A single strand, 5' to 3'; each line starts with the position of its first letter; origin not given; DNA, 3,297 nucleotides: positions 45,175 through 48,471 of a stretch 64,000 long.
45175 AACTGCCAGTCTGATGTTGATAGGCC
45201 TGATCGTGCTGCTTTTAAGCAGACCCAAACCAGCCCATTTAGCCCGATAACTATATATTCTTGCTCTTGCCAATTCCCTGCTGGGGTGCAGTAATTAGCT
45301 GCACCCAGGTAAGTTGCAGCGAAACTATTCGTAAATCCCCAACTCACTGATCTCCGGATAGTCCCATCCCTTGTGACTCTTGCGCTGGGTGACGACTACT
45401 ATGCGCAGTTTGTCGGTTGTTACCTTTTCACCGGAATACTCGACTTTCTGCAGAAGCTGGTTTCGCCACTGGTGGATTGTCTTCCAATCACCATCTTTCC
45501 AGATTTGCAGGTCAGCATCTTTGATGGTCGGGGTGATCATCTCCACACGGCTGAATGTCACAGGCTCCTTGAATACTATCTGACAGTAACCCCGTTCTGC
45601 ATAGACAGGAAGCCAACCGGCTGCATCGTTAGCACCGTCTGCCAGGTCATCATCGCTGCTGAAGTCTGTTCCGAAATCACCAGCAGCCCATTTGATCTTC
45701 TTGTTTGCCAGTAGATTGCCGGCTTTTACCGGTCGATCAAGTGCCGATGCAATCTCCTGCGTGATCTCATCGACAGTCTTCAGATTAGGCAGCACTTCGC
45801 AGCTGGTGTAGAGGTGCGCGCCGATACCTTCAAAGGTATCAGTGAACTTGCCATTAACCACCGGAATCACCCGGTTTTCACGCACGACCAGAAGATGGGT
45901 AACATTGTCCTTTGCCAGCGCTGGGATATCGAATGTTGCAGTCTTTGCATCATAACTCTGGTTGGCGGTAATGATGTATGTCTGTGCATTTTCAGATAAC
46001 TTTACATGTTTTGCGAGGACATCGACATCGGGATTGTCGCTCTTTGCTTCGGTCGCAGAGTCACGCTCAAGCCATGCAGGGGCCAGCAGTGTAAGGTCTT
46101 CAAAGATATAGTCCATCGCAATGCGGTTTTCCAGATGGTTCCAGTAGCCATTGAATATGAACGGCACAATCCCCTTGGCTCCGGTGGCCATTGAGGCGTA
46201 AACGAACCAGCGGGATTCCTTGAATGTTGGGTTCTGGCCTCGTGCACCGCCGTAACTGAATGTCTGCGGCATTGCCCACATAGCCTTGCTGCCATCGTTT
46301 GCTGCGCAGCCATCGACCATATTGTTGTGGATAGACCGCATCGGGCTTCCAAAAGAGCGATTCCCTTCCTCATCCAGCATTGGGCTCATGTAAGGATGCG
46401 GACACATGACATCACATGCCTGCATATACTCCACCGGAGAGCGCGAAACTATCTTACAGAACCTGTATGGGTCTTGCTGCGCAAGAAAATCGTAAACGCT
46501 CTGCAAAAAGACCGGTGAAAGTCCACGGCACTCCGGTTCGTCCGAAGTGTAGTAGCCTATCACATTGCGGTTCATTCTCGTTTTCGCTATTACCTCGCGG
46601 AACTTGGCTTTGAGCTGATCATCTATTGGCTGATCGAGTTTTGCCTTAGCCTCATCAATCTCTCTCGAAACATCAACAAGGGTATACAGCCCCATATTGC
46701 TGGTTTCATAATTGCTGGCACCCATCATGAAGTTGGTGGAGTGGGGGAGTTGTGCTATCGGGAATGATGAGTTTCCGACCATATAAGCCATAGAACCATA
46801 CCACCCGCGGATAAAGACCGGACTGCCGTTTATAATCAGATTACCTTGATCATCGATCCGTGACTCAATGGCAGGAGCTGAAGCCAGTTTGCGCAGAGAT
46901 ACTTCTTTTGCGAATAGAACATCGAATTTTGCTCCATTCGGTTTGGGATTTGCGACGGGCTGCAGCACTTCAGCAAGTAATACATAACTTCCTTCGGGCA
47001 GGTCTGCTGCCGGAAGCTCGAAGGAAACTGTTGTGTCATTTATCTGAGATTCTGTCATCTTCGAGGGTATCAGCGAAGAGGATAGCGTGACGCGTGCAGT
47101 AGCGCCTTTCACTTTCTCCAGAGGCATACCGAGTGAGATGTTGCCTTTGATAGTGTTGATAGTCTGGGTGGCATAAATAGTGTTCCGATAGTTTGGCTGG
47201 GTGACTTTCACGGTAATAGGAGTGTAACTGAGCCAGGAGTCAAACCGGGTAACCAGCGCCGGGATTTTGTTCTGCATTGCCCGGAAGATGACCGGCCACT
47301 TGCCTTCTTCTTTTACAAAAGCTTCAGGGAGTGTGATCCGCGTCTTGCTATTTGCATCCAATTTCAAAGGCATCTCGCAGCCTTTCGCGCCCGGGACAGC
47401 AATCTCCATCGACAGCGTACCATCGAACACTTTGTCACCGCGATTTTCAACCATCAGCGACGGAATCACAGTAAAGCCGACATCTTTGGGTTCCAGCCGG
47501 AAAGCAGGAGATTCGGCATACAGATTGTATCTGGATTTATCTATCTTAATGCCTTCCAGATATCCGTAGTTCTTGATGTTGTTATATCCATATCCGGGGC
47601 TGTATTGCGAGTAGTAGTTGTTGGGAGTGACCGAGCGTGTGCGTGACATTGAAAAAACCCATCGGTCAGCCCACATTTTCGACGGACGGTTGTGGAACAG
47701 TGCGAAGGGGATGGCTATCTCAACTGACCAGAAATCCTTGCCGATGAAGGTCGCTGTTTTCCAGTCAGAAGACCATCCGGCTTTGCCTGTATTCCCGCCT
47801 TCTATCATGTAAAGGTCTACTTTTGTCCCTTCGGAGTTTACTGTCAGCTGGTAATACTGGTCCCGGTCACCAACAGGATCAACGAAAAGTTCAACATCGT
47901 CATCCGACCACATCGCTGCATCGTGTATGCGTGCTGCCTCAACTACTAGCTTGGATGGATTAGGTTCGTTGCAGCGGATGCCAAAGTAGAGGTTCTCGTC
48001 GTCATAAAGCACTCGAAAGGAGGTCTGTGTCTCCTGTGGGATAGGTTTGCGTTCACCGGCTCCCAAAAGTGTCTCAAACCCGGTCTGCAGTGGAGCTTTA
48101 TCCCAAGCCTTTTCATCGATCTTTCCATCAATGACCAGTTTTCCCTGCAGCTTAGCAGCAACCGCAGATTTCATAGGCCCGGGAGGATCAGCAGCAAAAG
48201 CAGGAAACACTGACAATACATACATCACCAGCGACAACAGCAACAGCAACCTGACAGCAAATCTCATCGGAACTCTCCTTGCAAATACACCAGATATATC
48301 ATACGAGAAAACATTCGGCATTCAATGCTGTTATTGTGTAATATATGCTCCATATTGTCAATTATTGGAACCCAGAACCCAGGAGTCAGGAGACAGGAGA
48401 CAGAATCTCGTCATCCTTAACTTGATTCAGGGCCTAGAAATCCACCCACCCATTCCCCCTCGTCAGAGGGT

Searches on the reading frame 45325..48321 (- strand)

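Call 56: search_protein_families(library=pfam, proteins=[window:45325-48321:-], max_evalue=0.0001)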
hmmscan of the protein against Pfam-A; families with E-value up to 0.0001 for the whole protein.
window:45325-48321:- (998 aa): 1 family
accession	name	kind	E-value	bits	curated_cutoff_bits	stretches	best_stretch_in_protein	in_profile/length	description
PF06452.16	CBM9_1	-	8.2e-10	39.3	23.4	1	64-206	1-130/185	Carbohydrate family 9 binding domain-like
